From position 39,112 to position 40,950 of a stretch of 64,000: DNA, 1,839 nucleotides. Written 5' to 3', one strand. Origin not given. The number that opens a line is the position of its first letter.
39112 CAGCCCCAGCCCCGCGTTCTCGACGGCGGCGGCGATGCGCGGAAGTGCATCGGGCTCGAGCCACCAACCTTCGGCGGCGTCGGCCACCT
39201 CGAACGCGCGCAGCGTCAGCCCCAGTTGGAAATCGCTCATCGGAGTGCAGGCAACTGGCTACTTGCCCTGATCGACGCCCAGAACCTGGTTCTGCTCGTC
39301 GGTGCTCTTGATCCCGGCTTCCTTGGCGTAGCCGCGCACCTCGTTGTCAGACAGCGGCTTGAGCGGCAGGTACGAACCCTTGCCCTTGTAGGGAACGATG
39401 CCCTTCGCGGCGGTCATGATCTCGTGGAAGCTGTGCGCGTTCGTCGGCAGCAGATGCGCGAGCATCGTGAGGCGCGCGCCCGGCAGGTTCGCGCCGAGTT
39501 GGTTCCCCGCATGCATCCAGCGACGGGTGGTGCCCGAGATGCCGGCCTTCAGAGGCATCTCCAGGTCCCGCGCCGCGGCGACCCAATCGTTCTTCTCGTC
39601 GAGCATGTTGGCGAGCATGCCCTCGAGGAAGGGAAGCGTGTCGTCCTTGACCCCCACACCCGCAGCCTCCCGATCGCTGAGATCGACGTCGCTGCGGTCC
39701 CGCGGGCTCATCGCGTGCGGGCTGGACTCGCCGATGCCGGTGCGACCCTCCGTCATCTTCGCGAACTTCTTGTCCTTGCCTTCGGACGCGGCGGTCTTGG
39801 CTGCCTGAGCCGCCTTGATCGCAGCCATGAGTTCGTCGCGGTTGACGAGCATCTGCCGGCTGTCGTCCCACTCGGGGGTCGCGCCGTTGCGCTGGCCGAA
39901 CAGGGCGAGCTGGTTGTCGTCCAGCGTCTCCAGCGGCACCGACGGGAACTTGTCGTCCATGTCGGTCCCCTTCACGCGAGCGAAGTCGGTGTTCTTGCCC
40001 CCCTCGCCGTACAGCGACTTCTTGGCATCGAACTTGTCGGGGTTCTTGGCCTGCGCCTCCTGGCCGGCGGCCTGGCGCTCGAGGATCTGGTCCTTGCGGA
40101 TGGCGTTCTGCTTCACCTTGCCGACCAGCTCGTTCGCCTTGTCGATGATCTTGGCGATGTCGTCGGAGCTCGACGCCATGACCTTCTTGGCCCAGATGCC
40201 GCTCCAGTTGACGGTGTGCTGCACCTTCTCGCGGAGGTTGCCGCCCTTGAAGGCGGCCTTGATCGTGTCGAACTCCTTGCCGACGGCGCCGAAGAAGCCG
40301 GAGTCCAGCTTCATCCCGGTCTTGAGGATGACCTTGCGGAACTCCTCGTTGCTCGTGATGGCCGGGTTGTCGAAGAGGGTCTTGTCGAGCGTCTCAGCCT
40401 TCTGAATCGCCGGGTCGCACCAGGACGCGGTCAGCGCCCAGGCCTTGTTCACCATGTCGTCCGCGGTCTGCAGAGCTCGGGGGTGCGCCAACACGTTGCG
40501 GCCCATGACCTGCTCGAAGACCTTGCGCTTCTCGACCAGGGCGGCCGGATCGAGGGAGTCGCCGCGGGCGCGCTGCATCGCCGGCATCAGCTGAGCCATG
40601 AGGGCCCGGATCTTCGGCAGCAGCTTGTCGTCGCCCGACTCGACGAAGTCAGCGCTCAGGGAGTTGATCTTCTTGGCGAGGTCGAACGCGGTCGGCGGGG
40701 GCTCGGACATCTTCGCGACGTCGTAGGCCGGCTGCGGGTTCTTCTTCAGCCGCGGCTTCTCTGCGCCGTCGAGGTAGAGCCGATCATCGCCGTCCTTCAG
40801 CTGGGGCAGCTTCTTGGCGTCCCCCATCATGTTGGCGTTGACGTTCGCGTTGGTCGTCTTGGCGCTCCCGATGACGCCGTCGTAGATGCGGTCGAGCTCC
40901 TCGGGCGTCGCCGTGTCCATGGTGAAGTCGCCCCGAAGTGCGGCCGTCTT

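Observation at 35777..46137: Giant 2292-aa low-complexity protein followed by three small overlapping ORFs and an ankyrin-repeat protein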

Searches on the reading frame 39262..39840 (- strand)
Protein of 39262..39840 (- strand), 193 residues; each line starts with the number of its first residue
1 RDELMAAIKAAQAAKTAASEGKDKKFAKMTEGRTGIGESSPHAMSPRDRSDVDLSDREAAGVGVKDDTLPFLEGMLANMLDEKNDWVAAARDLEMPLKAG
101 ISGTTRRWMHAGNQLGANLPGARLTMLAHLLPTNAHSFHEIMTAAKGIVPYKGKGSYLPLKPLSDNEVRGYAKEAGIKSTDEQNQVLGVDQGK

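Call 44: find_homologous_proteins(query=window:39262-39840:-, max_evalue=0.001)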
Query window:39262-39840:- (193 aa): 15 proteins with E <= 0.001 among 181 candidates.
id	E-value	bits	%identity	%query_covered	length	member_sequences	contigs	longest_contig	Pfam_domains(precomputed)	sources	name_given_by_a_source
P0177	3.6e-110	384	92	100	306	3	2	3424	-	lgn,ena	-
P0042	1.1e-49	187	78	58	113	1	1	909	-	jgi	jgi:hypothetical protein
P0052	6.4e-42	161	49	91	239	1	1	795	-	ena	-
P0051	5.1e-41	159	60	67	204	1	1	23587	-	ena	-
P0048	3.4e-38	149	44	98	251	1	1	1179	-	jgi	jgi:hypothetical protein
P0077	1.0e-25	109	51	53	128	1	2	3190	-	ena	-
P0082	5.5e-24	103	48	61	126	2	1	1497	-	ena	-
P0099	3.9e-18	84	50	54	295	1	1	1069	-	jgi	jgi:hypothetical protein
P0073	1.0e-15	76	44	54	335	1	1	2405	-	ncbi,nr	ncbi:MAG: hypothetical protein KC561_12045, partial [Myxococcales bacterium]|nr:hypothetical protein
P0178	2.3e-15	75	37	87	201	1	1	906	-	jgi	jgi:hypothetical protein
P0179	3.1e-13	68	42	59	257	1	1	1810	-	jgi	jgi:hypothetical protein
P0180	3.9e-13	68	41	59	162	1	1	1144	-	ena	-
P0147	9.1e-13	66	35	80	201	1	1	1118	-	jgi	jgi:hypothetical protein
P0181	1.9e-8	52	48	38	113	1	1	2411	-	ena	-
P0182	4.1e-8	51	38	53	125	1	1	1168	-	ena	-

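Call 59: search_solved_structures(query=A4, max_evalue=10, show_alignments=3)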
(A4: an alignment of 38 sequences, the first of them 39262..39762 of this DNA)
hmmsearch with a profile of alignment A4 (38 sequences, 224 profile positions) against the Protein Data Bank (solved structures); distinct sequences matched with E-value up to 10: 2.
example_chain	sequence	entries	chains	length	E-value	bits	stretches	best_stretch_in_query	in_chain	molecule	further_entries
8p50_A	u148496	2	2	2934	0.068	16.4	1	115-174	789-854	Toxin protein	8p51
8p52_A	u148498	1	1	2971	0.069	16.4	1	115-174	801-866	Toxin protein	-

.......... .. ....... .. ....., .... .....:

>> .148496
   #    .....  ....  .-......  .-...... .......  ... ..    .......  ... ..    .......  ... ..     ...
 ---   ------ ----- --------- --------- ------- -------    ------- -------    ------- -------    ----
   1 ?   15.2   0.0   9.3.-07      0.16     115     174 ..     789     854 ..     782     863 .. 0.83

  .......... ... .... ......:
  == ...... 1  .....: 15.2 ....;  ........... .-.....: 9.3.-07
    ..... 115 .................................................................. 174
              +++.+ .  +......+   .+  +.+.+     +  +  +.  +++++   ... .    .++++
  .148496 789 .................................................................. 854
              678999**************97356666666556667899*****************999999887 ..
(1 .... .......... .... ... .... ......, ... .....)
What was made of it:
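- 39262..39762 (-): aa 2126-2292: module C, terminal all-alpha domain with the signature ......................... Weakly related to part of the Mcf1 toxin N-terminal effector domain. Its profile hits only Mcf1 8p50/8p52 residues 789-854, E=0.068 (call 59).
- On Mcf1 N-terminal effector domain: The profile hit is the only PDB match, but E=0.068 over 60 residues (call 59).
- Closest known: Mcf1. Same: H-S-F-x-E signature with Mcf1 residues 789-854 (call 59).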

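Call 67: find_related_loci(query=A6, collection=metagenome_contigs, flank=10000)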
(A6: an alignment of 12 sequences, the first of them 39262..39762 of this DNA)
Query A6 (167 aa) in metagenome_contigs; peptide patterns used: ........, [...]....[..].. (x = any residue, [..] = any of these).
159 stretches matched a pattern; 19 encode a relative of the query (tblastn E <= 1e-3); 19 distinct loci.
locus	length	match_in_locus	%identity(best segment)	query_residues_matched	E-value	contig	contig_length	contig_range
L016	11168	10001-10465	56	6-163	6e-52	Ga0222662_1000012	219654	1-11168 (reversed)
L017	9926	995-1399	62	3-138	8e-52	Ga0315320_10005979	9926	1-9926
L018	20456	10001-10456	49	12-163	3e-43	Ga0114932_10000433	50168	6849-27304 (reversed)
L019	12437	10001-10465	39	6-162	1e-23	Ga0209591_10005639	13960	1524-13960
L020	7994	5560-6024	39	6-162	1e-23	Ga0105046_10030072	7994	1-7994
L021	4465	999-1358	42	8-122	9e-22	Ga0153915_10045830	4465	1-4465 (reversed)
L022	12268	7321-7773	38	6-151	1e-21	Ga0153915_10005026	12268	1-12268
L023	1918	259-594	41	26-133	5e-21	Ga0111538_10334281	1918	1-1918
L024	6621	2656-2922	47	45-136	2e-20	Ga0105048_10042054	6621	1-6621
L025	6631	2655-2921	47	45-136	2e-20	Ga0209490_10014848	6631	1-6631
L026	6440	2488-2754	47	45-136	2e-20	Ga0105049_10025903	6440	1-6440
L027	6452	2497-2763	47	45-136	2e-20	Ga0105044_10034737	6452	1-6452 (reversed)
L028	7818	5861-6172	46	43-148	4e-19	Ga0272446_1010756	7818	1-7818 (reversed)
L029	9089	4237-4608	39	8-123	1e-18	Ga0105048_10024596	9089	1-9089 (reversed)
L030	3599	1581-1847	44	45-136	2e-18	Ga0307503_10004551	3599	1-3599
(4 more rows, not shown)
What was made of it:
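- Tried and rejected: The narrower A6 worked (call 67).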

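Call 71: search_protein_families(library=pfam, proteins=[L018:277-2607:-, L018:2626-4434:-, L018:11495-12496:+, L018:12780-13691:-, L018:14328-16982:-, L018:17827-19119:+], max_evalue=0.001)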
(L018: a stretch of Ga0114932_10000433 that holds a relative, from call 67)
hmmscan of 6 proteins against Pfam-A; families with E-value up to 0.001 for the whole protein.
L018:277-2607:- (776 aa): 0 families

L018:2626-4434:- (602 aa): 3 families
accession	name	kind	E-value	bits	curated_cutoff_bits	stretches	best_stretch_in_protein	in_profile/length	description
PF08757.17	CotH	-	2.5e-51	175.5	23.8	1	245-596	1-322/322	CotH kinase protein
PF13290.12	CHB_HEX_C_1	-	2.2e-06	28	22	1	105-155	1-53/67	Chitobiase/beta-hexosaminidase C-terminal domain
PF13287.12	Fn3_assoc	-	0.00058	20.4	23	0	117-154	2-39/59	Fn3 associated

L018:11495-12496:+ (333 aa): 0 families

L018:12780-13691:- (303 aa): 1 family
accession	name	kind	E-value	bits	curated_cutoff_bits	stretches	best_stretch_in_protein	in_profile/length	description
PF04055.27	Radical_SAM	-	5.4e-11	43.4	29.5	1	22-188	4-153/166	Radical SAM superfamily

L018:14328-16982:- (884 aa): 6 families
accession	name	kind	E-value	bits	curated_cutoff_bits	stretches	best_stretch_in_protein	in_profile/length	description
PF00270.35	DEAD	-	3.1e-27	95.8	26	1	73-234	2-165/167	DEAD/DEAH box helicase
PF00271.37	Helicase_C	-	9.9e-24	84.2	23.5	1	273-378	4-110/110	Helicase conserved C-terminal domain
PF09382.16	RQC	-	2.9e-15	56.5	23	1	669-774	6-101/114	RQC domain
PF00570.28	HRDC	-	1.2e-13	51.2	23.8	1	813-878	2-67/68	HRDC domain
PF16124.10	RecQ_Zn_bind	-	2.1e-12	48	25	1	591-654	9-66/66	RecQ zinc-binding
PF04851.21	ResIII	-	0.00064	20.1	22.5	0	70-198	3-139/164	Type III restriction enzyme, res subunit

L018:17827-19119:+ (430 aa): 0 families

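Call 74: find_related_loci(query=A6, collection=viral_contigs, flank=10000)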
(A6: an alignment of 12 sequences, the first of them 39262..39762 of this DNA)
Query A6 (167 aa) in viral_contigs; peptide patterns used: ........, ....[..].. (x = any residue, [..] = any of these).
33 stretches matched a pattern, but none encodes a relative of the query by tblastn (E <= 1e-3).

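Call 79: predict_structure(alignment_id=A4)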
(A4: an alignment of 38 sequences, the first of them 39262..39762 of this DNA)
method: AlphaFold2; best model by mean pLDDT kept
length: 167 residues; sequences in the alignment: 38
mean_pLDDT: 74.1   pTM: 0.46
mean pLDDT of the five models: 74.1, 71.8, 70.7, 70.3, 69.4
residues with pLDDT >= 90: 38; 70-90: 62; 50-70: 47; < 50: 20
segments of 3 or more residues with pLDDT < 50: 1-14, 16-19
pLDDT, mean of each block of 10 residues (from residue 1): 40 46 62 58 64 71 75 76 95 95 89 88 76 78 90 87 70
secondary structure, 60 per line:
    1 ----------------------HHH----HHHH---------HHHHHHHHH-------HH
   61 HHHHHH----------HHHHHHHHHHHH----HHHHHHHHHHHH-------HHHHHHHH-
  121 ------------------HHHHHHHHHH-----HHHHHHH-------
elements in order: H30-33 H43-51 H59-66 H77-88 H93-104 H112-119 H139-148 H154-160
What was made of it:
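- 39262..39762 (-): AF2 model pLDDT 74 (call 79).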

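Call 81: fold_search(model_id=the predicted structure, library=pdb)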
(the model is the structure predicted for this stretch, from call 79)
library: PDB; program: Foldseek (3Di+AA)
matches with E <= 10: 60; with E <= 0.001: 0
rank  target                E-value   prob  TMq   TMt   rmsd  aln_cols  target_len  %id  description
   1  9h3g_BK               2.2e+00  0.06  0.13  0.09  17.3        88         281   12  Structure of the Arabidopsis thaliana 80S ribosome in complex with P- and E-site tRNAs and mRNA (released 2026-02-04)
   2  9bh5_CD               2.2e+00  0.04  0.13  0.09  17.4       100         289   11  High-resolution C. elegans 80S ribosome structure - class 1 (released 2024-09-04)
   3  9f58_e                2.9e+00  0.03  0.14  0.10  14.4        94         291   13  Gcn2 dimer bound to the 60S ribosomal subunit (released 2025-03-26)
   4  4imy_F                3.5e+00  0.05  0.17  0.13  13.1       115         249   14  The AFF4 scaffold binds human P-TEFb adjacent to HIV Tat (released 2013-03-13)
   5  4imy_B                3.5e+00  0.05  0.17  0.13  13.1       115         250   14  The AFF4 scaffold binds human P-TEFb adjacent to HIV Tat (released 2013-03-13)
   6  4imy_D                3.5e+00  0.05  0.17  0.13  13.1       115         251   14  The AFF4 scaffold binds human P-TEFb adjacent to HIV Tat (released 2013-03-13)
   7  8oj3_m                3.5e+00  0.03  0.13  0.10  14.6        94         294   10  Crystal structure of the Candida albicans 80S ribosome in complex with geneticin G418 (rotated state) (released 2024-10-09)
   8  2i5u                  3.7e+00  0.14  0.17  0.30   6.3        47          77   17  Crystal structure of DnaD domain protein from Enterococcus faecalis. Structural genomics target APC85179 (released 2006-11-07)
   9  3hos_A                3.7e+00  0.08  0.19  0.11  15.1        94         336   17  Crystal structure of the mariner Mos1 paired end complex with Mg (released 2009-09-22)
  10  8pfr_LI               3.7e+00  0.03  0.13  0.09  14.8        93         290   11  Mouse RPL39L integrated into the yeast 60S ribosomal subunit (released 2024-06-26)
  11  6jx2_C                3.9e+00  0.06  0.18  0.11  16.4       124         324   10  Crystal structure of Ketol-acid reductoisomerase from Corynebacterium glutamicum (released 2019-08-07)
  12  8bsj_LF               3.9e+00  0.03  0.13  0.09  16.4        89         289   10  Giardia Ribosome in PRE-T Classical State (C) (released 2023-03-22)
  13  7pzy_m                3.9e+00  0.03  0.13  0.10  14.3        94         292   10  Structure of the vacant Candida albicans 80S ribosome (released 2022-05-18)
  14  7s03_A                4.2e+00  0.08  0.18  0.25  14.6        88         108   11  DNA-binding domain of human SETMAR in complex with Hsmar1 terminal inverted repeat (TIR) DNA (released 2022-08-03)
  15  5ndv_L5               4.2e+00  0.02  0.12  0.10  13.9        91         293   12  Crystal structure of Paromomycin bound to the yeast 80S ribosome (released 2017-12-13)
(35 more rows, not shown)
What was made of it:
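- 39262..39762 (-): Foldseek was negative (call 81).
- On Mcf1 N-terminal effector domain: Foldseek found nothing (call 81).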

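Call 89: find_encoding_contigs(protein=P0177, flank=10000, max_places=3)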
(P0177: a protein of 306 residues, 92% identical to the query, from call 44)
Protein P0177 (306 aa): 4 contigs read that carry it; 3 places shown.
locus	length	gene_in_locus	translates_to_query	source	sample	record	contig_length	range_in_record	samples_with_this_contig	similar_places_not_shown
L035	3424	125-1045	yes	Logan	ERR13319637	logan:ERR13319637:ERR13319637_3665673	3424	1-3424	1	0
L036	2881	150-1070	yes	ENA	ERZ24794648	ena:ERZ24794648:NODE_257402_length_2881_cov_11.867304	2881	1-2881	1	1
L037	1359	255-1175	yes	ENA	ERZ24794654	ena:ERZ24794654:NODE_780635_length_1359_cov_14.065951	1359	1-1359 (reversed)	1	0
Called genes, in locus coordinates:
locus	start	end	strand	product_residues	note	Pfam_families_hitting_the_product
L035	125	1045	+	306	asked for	-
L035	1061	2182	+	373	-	-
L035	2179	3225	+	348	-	-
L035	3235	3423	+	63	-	?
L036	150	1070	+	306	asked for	-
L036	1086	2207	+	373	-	-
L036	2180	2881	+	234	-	?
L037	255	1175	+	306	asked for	-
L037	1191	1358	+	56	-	?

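Call 92: search_protein_families(library=pfam, proteins=[L035:1061-2182:+, L035:2179-3225:+, L028:3791-6265:+, L016:10484-10867:+], max_evalue=0.05)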
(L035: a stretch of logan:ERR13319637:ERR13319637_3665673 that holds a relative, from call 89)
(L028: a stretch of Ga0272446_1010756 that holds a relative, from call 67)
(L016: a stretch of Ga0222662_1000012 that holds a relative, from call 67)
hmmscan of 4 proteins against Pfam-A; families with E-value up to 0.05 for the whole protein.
L035:1061-2182:+ (373 aa): 0 families

L035:2179-3225:+ (348 aa): 0 families

L028:3791-6265:+ (824 aa): 1 family
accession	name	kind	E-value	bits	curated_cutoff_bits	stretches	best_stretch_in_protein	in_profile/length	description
PF13699.11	eCIS_core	-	5.7e-30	103.8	22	1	127-203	1-77/79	eCIS core domain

L016:10484-10867:+ (127 aa): 0 families

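Call 101: search_protein_families(library=pfam, proteins=[window:39262-39762:-], max_evalue=10)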
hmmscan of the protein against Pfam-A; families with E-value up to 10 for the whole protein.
window:39262-39762:- (167 aa): 0 families

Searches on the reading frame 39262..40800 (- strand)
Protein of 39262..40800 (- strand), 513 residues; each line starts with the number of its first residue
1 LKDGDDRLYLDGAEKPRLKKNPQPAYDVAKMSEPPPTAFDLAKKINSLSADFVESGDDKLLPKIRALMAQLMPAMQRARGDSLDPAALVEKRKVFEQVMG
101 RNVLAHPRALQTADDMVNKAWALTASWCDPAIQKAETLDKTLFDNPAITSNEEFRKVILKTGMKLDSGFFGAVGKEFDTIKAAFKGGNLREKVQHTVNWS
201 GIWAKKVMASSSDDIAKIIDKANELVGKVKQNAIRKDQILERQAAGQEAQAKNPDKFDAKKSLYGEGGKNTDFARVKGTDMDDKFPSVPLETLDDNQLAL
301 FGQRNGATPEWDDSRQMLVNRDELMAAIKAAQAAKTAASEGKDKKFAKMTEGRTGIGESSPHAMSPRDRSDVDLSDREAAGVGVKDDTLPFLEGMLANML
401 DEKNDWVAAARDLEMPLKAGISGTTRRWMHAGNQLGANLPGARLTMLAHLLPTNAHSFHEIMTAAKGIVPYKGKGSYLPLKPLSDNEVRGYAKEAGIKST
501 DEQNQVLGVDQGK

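Call 55: predict_structure(alignment_id=A3)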
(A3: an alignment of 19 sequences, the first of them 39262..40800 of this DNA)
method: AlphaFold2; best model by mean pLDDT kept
length: 513 residues; sequences in the alignment: 19
mean_pLDDT: 50.8   pTM: 0.26
mean pLDDT of the five models: 50.8, 49.9, 49.4, 48.0, 47.8
residues with pLDDT >= 90: 11; 70-90: 78; 50-70: 112; < 50: 312
segments of 3 or more residues with pLDDT < 50: 1-33, 78-89, 119-128, 160-165, 167-243, 245-247, 256-285, 363-437, 441-444, 446-483, 508-513
pLDDT, mean of each block of 10 residues (from residue 1): 34 35 33 59 67 72 73 53 46 54 52 49 45 53 58 54 44 40 43 41 35 39 38 36 45 45 33 30 52 76 82 81 91 84 76 66 46 41 40 35 43 40 45 45 47 38 36 39 59 69 57 36
secondary structure, 60 per line:
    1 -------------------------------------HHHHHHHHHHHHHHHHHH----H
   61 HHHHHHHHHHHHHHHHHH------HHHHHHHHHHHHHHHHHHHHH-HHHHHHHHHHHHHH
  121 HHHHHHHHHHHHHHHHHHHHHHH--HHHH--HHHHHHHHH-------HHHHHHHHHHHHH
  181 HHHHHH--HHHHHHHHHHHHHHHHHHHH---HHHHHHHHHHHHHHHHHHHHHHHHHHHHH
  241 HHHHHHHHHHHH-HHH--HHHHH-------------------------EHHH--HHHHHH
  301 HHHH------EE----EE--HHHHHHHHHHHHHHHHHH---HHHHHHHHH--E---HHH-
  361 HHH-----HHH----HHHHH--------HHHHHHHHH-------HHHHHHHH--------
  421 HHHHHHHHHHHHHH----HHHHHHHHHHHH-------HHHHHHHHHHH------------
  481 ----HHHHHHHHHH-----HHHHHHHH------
elements in order: H38-55 H60-78 H85-105 H107-143 H146-149 H152-160 H168-186 H189-208 H212-252 H259-263 H295-304 H321-338 H342-350 H376-380 H389-397 H405-412 H421-434 H439-450 H458-468 H485-494 H500-507
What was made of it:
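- Tried and rejected: The AF2 model of aa 1780-2292 was too poor to use (pLDDT 51, call 55).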

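Call 64: search_solved_structures(query=A5, max_evalue=10, show_alignments=2)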
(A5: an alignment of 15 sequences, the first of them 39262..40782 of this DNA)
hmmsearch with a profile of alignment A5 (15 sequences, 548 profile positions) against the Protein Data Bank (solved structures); distinct sequences matched with E-value up to 10: 6.
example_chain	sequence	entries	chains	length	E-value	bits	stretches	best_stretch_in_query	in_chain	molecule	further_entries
7ank_B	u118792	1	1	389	0.2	14.1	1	56-199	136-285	Alpha-actinin-2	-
4c7n_B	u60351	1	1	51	0.37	13.2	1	97-139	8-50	SYNTHETIC ALPHA-HELIX, IM10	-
6dm9_B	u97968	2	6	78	0.69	12.3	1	85-133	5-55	DHD15_extended_B | DHD15_closed_B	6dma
6jfv_A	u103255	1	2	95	1.5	11.2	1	73-138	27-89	Keratin, type I cytoskeletal 14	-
3tnu_A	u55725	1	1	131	1.6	11.1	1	57-138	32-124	Keratin, type I cytoskeletal 14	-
2efr_A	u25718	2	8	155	8.3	8.7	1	58-164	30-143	General control protein GCN4 and Tropomyosin 1 alpha chain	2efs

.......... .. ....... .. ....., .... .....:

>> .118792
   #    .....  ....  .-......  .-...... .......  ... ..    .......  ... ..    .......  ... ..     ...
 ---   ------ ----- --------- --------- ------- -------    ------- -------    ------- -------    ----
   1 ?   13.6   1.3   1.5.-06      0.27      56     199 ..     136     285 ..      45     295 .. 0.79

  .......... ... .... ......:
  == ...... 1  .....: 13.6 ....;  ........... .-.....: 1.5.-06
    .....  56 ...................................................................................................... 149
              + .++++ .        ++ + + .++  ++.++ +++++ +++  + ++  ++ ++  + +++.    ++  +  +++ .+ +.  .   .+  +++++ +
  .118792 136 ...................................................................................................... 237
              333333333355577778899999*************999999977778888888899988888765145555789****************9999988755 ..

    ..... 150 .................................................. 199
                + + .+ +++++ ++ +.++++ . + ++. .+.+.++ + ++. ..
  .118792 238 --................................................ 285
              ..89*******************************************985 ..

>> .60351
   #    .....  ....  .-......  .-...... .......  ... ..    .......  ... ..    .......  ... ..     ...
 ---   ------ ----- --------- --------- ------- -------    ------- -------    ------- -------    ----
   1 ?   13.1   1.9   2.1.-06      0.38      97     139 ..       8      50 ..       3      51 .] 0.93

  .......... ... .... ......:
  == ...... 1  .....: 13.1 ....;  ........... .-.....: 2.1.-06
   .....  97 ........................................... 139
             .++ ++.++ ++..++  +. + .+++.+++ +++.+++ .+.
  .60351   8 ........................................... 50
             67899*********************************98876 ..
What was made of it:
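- On Mcf1 N-terminal effector domain: A longer profile lost the hit (call 64).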
